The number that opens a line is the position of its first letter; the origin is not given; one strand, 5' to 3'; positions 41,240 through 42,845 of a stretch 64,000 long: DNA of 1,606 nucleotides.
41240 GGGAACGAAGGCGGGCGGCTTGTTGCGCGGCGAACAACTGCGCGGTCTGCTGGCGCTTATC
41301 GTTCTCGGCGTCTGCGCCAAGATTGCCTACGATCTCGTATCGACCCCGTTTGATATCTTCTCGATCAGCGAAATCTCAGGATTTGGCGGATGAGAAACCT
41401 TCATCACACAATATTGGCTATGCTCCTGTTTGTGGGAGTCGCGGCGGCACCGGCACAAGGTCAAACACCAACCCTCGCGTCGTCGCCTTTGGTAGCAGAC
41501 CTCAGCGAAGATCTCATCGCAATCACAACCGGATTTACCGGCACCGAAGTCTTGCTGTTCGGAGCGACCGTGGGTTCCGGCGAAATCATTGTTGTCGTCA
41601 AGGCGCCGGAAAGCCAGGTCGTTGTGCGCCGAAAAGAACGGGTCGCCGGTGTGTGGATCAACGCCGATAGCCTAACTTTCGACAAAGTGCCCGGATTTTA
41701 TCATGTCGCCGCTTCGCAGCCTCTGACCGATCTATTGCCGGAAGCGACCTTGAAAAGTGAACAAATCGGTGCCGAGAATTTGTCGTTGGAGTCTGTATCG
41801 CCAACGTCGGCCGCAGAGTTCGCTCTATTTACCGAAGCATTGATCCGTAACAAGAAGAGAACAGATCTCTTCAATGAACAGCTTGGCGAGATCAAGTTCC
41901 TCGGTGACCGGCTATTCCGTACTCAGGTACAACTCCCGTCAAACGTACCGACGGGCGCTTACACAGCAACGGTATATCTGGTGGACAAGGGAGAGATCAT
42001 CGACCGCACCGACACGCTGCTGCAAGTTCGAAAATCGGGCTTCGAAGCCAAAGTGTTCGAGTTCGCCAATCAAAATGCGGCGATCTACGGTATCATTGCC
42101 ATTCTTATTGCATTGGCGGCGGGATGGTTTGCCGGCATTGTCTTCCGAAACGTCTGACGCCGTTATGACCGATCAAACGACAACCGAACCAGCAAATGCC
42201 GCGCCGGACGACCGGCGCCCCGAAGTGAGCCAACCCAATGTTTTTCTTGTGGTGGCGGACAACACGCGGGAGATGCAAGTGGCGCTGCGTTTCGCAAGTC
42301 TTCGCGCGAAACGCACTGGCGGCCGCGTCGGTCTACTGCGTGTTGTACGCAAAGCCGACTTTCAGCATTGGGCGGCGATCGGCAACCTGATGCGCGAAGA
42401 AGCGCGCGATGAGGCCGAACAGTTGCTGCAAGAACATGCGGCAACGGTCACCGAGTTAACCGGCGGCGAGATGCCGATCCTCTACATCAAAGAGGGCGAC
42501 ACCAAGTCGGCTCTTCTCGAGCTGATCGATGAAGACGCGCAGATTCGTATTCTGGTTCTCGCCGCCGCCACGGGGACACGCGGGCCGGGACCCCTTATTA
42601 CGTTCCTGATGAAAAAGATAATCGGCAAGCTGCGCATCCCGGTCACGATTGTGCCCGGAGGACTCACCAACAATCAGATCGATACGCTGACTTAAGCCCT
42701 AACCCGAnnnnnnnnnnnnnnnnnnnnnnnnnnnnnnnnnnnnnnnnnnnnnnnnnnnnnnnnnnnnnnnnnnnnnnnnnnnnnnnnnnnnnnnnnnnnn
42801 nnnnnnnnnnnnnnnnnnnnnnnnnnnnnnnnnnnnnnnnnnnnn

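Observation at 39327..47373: Persulfide/sulfite module: tusA, a SqrR/BigR-type sensor, rhodanese, TauE, TIGR02186-like protein, Usp and a Tat-less SoeABC-like Mo-enzyme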

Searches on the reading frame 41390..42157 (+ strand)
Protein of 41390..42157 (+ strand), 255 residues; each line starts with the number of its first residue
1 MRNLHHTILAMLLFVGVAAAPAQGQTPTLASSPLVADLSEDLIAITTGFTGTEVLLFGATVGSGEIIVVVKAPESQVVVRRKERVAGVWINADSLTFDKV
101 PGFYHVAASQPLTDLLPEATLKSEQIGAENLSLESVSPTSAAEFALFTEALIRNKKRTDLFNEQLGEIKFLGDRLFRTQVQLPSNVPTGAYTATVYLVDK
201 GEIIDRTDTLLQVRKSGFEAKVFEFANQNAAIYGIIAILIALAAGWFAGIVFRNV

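Call 3: search_protein_families(library=pfam, proteins=[window:41390-42157:+])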
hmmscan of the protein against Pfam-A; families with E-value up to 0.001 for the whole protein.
window:41390-42157:+ (255 aa): 1 family
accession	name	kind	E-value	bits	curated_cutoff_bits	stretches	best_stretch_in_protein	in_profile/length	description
PF09608.15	Alph_Pro_TM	-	8.2e-79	265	24.5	1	34-253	2-226/227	Putative transmembrane protein (Alph_Pro_TM)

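Call 4: search_protein_families(library=ncbifam, proteins=[window:41390-42157:+])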
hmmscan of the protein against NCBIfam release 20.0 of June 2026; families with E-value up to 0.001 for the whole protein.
window:41390-42157:+ (255 aa): 1 family
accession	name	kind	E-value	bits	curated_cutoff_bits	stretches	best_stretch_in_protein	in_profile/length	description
TIGR02186.1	alph_Pro_TM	hypoth_equivalog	7e-59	199.1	255.25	1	9-253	7-259/261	TIGR02186 family protein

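Call 60: find_related_loci(query=A4, collection=metagenome_contigs, flank=8000)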
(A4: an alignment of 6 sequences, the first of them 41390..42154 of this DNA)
Query A4 (255 aa) in metagenome_contigs; peptide patterns used: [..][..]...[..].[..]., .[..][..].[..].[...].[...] (x = any residue, [..] = any of these).
600 stretches matched a pattern (row limit reached: there are more); 529 encode a relative of the query (tblastn E <= 1e-3); the best 80 are kept; 80 distinct loci.
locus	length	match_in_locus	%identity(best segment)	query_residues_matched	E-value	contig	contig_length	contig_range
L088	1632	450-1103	61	38-255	3e-89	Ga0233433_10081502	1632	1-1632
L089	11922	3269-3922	60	38-255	3e-83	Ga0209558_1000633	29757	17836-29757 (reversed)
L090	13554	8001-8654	60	38-255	3e-83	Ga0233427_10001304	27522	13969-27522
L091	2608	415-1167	56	1-255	8e-82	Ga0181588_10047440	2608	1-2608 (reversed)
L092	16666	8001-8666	58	34-255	1e-75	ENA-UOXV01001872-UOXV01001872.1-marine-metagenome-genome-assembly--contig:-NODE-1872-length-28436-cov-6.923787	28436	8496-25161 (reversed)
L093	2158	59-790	48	2-254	2e-75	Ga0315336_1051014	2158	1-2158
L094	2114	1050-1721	52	34-255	3e-75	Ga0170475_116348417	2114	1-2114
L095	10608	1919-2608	51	27-255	5e-72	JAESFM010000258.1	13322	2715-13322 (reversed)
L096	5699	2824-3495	52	30-254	6e-72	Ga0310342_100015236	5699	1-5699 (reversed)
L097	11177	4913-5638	48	8-254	1e-71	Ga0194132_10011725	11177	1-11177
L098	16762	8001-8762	47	2-255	1e-71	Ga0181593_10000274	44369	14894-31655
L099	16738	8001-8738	49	4-254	2e-71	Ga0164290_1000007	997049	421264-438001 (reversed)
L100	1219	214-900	52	27-254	1e-75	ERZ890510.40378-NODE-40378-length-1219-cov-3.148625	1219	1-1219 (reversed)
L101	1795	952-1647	50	23-254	4e-73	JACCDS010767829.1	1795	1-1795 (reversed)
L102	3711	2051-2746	47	17-255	5e-70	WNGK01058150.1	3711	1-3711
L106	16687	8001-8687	49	26-254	3e-69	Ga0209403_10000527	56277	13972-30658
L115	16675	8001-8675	49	30-254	7e-68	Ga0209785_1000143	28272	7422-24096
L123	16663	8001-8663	48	34-254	1e-66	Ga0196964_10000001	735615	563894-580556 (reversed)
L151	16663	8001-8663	49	34-254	4e-65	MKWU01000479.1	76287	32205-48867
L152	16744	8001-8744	44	1-254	1e-64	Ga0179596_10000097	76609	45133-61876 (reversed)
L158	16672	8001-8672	48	27-250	1e-64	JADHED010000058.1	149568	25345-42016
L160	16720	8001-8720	50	24-252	2e-64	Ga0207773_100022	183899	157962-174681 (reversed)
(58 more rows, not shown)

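Call 65: search_protein_families(library=pfam, proteins=[L099:3526-5073:+, L099:5873-6871:+, L106:9259-10275:+, L151:9300-10340:+, L099:9229-10533:-, L152:6253-6873:-, L158:9223-9906:-, L123:9365-10693:-, L160:9433-10605:+, L115:9224-11305:-], max_evalue=0.00001)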
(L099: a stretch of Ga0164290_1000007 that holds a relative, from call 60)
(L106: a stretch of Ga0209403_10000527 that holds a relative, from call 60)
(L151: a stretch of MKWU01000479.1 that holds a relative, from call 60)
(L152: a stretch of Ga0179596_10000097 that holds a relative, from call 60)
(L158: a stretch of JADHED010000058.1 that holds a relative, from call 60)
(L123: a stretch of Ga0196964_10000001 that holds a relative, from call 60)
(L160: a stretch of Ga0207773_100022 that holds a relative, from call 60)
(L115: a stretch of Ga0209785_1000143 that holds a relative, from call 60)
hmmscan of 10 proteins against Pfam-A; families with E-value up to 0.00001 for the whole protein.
L099:3526-5073:+ (515 aa): 2 families
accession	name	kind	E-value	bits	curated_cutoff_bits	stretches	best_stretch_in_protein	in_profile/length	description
PF03023.19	MurJ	-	3.8e-129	431.7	27.4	1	28-474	1-445/451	Lipid II flippase MurJ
PF01554.23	MatE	-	2.2e-08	34.4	24.9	1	235-398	1-159/161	MatE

L099:5873-6871:+ (332 aa): 1 family
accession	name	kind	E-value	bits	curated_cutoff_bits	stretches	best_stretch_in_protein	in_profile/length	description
PF00579.31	tRNA-synt_1b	-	4.6e-74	249.8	21.1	1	3-267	7-272/292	tRNA synthetases class I (W and Y)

L106:9259-10275:+ (338 aa): 1 family
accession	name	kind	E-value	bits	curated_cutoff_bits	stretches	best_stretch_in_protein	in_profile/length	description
PF00355.32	Rieske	-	4.9e-21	74.9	20.3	1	6-87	2-83/88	Rieske [2Fe-2S] domain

L151:9300-10340:+ (346 aa): 1 family
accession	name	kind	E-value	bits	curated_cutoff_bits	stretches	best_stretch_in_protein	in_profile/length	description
PF01832.25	Glucosaminidase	-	3.7e-13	50.7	30.2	1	186-317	6-122/123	Mannosyl-glycoprotein endo-beta-N-acetylglucosaminidase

L099:9229-10533:- (434 aa): 1 family
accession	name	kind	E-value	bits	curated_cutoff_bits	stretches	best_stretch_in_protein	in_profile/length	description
PF00211.25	Guanylate_cyc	-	2.6e-09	37.4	21.9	1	246-415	9-172/183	Adenylate and Guanylate cyclase catalytic domain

L152:6253-6873:- (206 aa): 1 family
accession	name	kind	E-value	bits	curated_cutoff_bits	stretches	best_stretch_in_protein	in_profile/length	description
PF11157.13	DUF2937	-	1.7e-09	38.1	25.3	1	33-192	4-158/162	Protein of unknown function (DUF2937)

L158:9223-9906:- (227 aa): 1 family
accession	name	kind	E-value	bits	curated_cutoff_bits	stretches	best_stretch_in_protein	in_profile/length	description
PF00834.25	Ribul_P_3_epim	-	1e-84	283.3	21.1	1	11-206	1-198/198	Ribulose-phosphate 3 epimerase family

L123:9365-10693:- (442 aa): 1 family
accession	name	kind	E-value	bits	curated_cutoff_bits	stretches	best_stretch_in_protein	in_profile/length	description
PF00211.25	Guanylate_cyc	-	1.4e-09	38.3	21.9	1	265-401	12-142/183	Adenylate and Guanylate cyclase catalytic domain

L160:9433-10605:+ (390 aa): 1 family
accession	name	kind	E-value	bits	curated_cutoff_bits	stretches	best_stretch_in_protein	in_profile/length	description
PF01494.25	FAD_binding_3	-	7e-95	318.6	22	1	2-343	1-349/349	FAD binding domain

L115:9224-11305:- (693 aa): 5 families
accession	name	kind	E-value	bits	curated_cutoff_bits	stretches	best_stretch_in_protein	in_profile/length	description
PF00270.35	DEAD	-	1.4e-21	77.4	26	1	267-427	1-163/167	DEAD/DEAH box helicase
PF00271.37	Helicase_C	-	1.8e-17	64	23.5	1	476-578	16-108/110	Helicase conserved C-terminal domain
PF19833.4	RecG_dom3_C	-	1.5e-14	54.2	26.8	1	607-675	1-70/87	ATP-dependent DNA helicase RecG, domain 3, C-terminal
PF17191.10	RecG_wedge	-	2.5e-11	43.9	23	1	18-169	7-156/162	RecG wedge domain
PF04851.21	ResIII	-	1.9e-10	41.4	22.5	1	265-423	3-162/164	Type III restriction enzyme, res subunit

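Call 70: find_homologous_proteins(query=window:41390-42154:+, max_evalue=0.00001)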
Query window:41390-42154:+ (255 aa): 915 proteins with E <= 0.00001 among 6189 candidates; the best 120 are listed.
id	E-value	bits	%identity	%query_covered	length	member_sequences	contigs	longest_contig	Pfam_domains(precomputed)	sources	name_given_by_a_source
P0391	3.2e-158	543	100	100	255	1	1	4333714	PF09608.16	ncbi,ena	-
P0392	3.3e-118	412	76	100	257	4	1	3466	PF09608.16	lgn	-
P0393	2.0e-115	403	75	100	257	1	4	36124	PF09608.16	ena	-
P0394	3.5e-115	402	76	100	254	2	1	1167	PF09608.16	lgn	-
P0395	3.0e-114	399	75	100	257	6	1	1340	PF09608.16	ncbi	-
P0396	5.1e-114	398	75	100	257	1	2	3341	PF09608.16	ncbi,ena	-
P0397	6.6e-114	398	74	100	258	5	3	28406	PF09608.16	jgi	jgi:uncharacterized protein (TIGR02186 family)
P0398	2.3e-113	396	75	100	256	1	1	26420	PF09608.16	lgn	-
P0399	2.3e-113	396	75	100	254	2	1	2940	PF09608.16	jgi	-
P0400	2.4e-113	396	74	100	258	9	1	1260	PF09608.16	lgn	-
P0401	1.5e-111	390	74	100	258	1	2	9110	PF09608.16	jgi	jgi:uncharacterized protein (TIGR02186 family)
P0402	1.8e-111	390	73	100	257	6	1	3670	PF09608.16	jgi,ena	-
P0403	3.0e-111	389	74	100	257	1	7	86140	PF09608.16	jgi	jgi:uncharacterized protein (TIGR02186 family)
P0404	4.2e-111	388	76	96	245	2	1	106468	PF09608.16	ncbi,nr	ncbi:MAG: hypothetical protein GKS02_08910 [Alphaproteobacteria bacterium]|nr:hypothetical protein [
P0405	5.1e-111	388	70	100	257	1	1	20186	PF09608.16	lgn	-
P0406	6.5e-111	388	72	100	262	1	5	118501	PF09608.16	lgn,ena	-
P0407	1.5e-110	387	73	100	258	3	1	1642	PF09608.16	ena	-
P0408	1.6e-110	386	72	100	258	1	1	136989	PF09608.16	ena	-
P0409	2.0e-110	386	71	100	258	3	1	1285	PF09608.16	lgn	-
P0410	2.0e-110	386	71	100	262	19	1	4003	PF09608.16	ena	-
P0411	6.8e-110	384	72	100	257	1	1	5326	PF09608.16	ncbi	-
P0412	8.4e-110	384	74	100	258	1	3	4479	PF09608.16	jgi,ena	-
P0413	1.2e-109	384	72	100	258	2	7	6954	PF09608.16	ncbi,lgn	-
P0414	1.3e-108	380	72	100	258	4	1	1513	PF09608.16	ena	-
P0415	2.5e-108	379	72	100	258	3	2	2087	PF09608.16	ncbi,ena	-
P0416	4.5e-108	378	69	100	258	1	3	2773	PF09608.16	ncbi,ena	-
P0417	6.2e-108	378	71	100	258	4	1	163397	PF09608.16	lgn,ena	-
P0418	2.3e-106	373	71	91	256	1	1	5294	PF09608.16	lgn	-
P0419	2.6e-105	369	69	100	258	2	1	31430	PF09608.16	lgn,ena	-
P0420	2.9e-102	359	67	100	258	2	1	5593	PF09608.16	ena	-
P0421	9.7e-102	358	68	100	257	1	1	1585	PF09608.16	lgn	-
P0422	4.3e-101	356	72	93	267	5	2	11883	PF09608.16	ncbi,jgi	ncbi:MAG: hypothetical protein ACI8S3_000350 [Alphaproteobacteria bacterium]|jgi:uncharacterized pro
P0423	9.6e-101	354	67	100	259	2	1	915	PF09608.16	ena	-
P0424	1.2e-99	351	66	100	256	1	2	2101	PF09608.16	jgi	-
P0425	7.8e-98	345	72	87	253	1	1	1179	PF09608.16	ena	-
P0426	2.2e-96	340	66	100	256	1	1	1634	PF09608.16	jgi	-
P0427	5.3e-94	332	64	100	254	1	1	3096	PF09608.16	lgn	-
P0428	1.6e-90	321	60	100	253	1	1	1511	PF09608.16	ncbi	-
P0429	1.0e-89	318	64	90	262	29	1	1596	PF09608.16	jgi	-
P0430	1.3e-89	318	58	100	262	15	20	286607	PF09608.16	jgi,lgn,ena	jgi:uncharacterized protein (TIGR02186 family)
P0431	2.1e-89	317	58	100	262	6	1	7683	PF09608.16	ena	-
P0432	7.0e-86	306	63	89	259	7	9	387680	PF09608.16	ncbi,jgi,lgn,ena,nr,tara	ncbi:MAG: hypothetical protein CL568_01490 [Alphaproteobacteria bacterium]|nr:hypothetical protein [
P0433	5.1e-83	296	58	97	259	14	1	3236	PF09608.16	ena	-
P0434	9.6e-83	296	62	85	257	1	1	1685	PF09608.16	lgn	-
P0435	6.2e-82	293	62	85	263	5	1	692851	PF09608.16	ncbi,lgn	ncbi:MAG: TIGR02186 family protein [Alphaproteobacteria bacterium]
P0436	3.0e-81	291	59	91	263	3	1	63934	PF09608.16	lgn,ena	-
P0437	3.7e-81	290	62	85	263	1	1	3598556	PF09608.16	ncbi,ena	-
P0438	8.9e-81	289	62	87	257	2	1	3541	PF09608.16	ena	-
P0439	1.5e-80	288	58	94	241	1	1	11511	PF09608.16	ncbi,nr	ncbi:MAG: TIGR02186 family protein [Proteobacteria bacterium]|nr:TIGR02186 family protein [Pseudomon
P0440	4.3e-80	287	56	98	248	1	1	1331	PF09608.16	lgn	-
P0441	5.4e-80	287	55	98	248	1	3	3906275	PF09608.16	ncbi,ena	-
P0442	7.2e-80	286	55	100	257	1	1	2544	PF09608.16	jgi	-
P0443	9.5e-80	286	60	87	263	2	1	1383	PF09608.16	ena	-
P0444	1.1e-79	286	59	87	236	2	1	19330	PF09608.16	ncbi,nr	ncbi:MAG: TIGR02186 family protein [Alphaproteobacteria bacterium]|nr:TIGR02186 family protein [Alph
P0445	1.9e-79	285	59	91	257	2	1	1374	PF09608.16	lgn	-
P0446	2.7e-79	284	60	87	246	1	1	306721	PF09608.16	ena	-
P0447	2.9e-79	284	60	85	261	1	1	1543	PF09608.16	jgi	jgi:uncharacterized protein (TIGR02186 family)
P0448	4.5e-79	284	56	99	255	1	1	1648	PF09608.16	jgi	jgi:uncharacterized protein (TIGR02186 family)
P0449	5.1e-79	283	59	87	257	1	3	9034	PF09608.16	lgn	-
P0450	5.7e-79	283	59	87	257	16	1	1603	PF09608.16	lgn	-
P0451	1.3e-78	282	60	85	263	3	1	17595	PF09608.16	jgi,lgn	jgi:uncharacterized protein (TIGR02186 family)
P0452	1.7e-78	282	57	85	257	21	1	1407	PF09608.16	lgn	-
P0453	2.7e-78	281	61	87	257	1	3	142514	PF09608.16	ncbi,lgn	-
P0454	3.0e-78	281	59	87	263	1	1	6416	PF09608.16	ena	-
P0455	3.1e-78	281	59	85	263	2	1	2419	PF09608.16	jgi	jgi:uncharacterized protein (TIGR02186 family)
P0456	3.7e-78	281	59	85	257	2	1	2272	PF09608.16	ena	-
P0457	7.5e-78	280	60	85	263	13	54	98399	PF09608.16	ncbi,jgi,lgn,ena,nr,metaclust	ncbi:MAG: TIGR02186 family protein [Rhodospirillaceae bacterium]|jgi:uncharacterized protein (TIGR02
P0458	1.9e-77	278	54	98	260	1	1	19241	PF09608.16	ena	-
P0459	1.9e-77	278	59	87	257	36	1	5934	PF09608.16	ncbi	-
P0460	2.1e-77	278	56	97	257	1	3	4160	PF09608.16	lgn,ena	-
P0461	3.7e-77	277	55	97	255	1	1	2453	PF09608.16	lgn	-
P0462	3.7e-77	277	59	87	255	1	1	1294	PF09608.16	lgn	-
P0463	1.4e-76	275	56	87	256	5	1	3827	PF09608.16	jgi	jgi:uncharacterized protein (TIGR02186 family)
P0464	2.2e-76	275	57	85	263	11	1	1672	PF09608.16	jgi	jgi:uncharacterized protein (TIGR02186 family)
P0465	2.4e-76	275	57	92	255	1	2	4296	PF09608.16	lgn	-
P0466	2.7e-76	274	57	91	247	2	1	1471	PF09608.16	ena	-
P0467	4.5e-76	274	58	85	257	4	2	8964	PF09608.16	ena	-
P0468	1.9e-75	272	58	87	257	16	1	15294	PF09608.16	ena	-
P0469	2.1e-75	272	58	85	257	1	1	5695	PF09608.16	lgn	-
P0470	2.8e-75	271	56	88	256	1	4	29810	PF09608.16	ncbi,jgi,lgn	ncbi:MAG: TIGR02186 family protein [Alphaproteobacteria bacterium]|jgi:uncharacterized protein (TIGR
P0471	3.0e-75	271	54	97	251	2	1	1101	PF09608.16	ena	-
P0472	3.6e-75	271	57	87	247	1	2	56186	PF09608.16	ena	-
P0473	5.1e-75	270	54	96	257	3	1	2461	PF09608.16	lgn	-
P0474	9.2e-75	269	59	87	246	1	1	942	PF09608.16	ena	-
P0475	1.8e-74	269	53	97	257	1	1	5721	PF09608.16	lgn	-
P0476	1.9e-74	268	54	97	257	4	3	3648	PF09608.16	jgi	jgi:uncharacterized protein (TIGR02186 family)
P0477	2.4e-74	268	57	90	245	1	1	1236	PF09608.16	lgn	-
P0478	4.9e-74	267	57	88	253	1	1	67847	PF09608.16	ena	-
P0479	1.3e-73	266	57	88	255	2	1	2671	PF09608.16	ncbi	-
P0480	5.9e-73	264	54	91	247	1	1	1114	PF09608.16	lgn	-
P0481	2.2e-72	262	51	100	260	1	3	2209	PF09608.16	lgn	-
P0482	2.3e-72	262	55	91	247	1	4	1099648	PF09608.16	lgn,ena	-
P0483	2.8e-72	261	57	88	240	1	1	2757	PF09608.16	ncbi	-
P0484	4.7e-72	261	54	88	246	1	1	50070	PF09608.16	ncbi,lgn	-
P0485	6.4e-72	260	52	87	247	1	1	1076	PF09608.16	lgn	-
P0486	7.0e-72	260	53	92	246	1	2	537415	PF09608.16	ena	-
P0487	1.3e-71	259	52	95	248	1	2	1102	PF09608.16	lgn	-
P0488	2.5e-71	258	55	87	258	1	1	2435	PF09608.16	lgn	-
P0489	2.6e-71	258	52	96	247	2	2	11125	PF09608.16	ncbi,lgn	-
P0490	8.9e-71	256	52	100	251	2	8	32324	PF09608.16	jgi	jgi:uncharacterized protein (TIGR02186 family)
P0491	9.4e-71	256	52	97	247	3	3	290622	PF09608.16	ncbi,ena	-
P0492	2.4e-70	255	50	95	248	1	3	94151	PF09608.16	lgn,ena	-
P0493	2.8e-70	255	53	89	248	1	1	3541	PF09608.16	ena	-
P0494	7.2e-70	253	53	89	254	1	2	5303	PF09608.16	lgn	-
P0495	7.5e-70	253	53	87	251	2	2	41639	PF09608.16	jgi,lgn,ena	-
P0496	7.8e-70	253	50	96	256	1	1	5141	PF09608.16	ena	-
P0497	1.2e-69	253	53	87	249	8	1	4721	PF09608.16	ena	-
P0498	1.5e-69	252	53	87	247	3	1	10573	PF09608.16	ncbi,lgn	-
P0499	2.0e-69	252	54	89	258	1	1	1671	PF09608.16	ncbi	-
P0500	2.3e-69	252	53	87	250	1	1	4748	PF09608.16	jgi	-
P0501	3.1e-69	251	50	96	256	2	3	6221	PF09608.16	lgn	-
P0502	3.4e-69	251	55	88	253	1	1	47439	PF09608.16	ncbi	-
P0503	3.4e-69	251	50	100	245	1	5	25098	PF09608.16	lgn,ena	-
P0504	4.0e-69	251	50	99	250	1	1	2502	PF09608.16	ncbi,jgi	jgi:uncharacterized protein (TIGR02186 family)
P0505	4.0e-69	251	55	87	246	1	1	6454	PF09608.16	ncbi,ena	-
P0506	4.5e-69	251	50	97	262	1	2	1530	PF09608.16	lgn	-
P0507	6.1e-69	250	53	87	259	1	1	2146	PF09608.16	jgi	jgi:uncharacterized protein (TIGR02186 family)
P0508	6.6e-69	250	51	88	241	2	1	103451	PF09608.16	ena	-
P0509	1.1e-68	250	49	100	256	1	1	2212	PF09608.16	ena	-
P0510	1.2e-68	249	52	87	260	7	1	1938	PF09608.16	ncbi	-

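Call 71: find_encoding_contigs(protein=P0391, flank=10000, max_places=2)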
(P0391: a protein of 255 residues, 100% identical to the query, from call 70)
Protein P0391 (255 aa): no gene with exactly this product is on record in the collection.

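Call 81: predict_structure(alignment_id=A5)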
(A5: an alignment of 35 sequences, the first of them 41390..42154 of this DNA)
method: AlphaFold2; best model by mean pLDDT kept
length: 255 residues; sequences in the alignment: 35
mean_pLDDT: 86.7   pTM: 0.73
mean pLDDT of the five models: 86.7, 86.5, 85.3, 84.7, 84.3
residues with pLDDT >= 90: 156; 70-90: 62; 50-70: 26; < 50: 11
segments of 3 or more residues with pLDDT < 50: 23-32
pLDDT, mean of each block of 10 residues (from residue 1): 77 74 44 54 63 87 94 97 92 95 97 97 97 96 97 96 95 92 91 96 95 79 81 90 93 83
secondary structure, 60 per line:
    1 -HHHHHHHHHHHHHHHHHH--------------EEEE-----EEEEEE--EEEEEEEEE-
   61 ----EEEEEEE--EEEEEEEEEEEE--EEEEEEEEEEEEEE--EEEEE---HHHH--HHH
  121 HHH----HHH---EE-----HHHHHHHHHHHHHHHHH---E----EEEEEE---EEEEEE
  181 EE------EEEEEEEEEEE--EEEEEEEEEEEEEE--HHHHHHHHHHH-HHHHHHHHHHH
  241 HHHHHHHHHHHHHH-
elements in order: H2-19 E34-37 E43-48 E51-59 E65-71 E74-85 E88-101 E104-108 H112-115 H118-123 H141-157 E166-171 E175-182 E189-199 E202-215 H218-228 H230-254

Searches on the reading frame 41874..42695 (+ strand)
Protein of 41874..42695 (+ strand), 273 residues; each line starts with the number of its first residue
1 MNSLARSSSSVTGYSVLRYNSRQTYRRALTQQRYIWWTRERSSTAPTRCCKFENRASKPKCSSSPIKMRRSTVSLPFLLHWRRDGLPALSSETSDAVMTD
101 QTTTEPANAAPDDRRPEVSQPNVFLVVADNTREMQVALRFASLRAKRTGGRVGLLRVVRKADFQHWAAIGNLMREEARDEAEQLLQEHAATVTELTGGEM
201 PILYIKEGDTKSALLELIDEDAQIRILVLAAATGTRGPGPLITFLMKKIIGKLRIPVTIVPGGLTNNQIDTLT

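Call 3: search_protein_families(library=pfam, proteins=[window:41874-42695:+])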
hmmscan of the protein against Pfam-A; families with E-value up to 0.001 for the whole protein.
window:41874-42695:+ (273 aa): 1 family
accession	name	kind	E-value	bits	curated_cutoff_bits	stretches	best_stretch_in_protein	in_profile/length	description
PF00582.32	Usp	-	8.1e-09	36.6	24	1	124-261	5-141/141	Universal stress protein family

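Call 4: search_protein_families(library=ncbifam, proteins=[window:41874-42695:+])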
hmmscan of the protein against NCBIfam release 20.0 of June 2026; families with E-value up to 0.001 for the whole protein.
window:41874-42695:+ (273 aa): 0 families
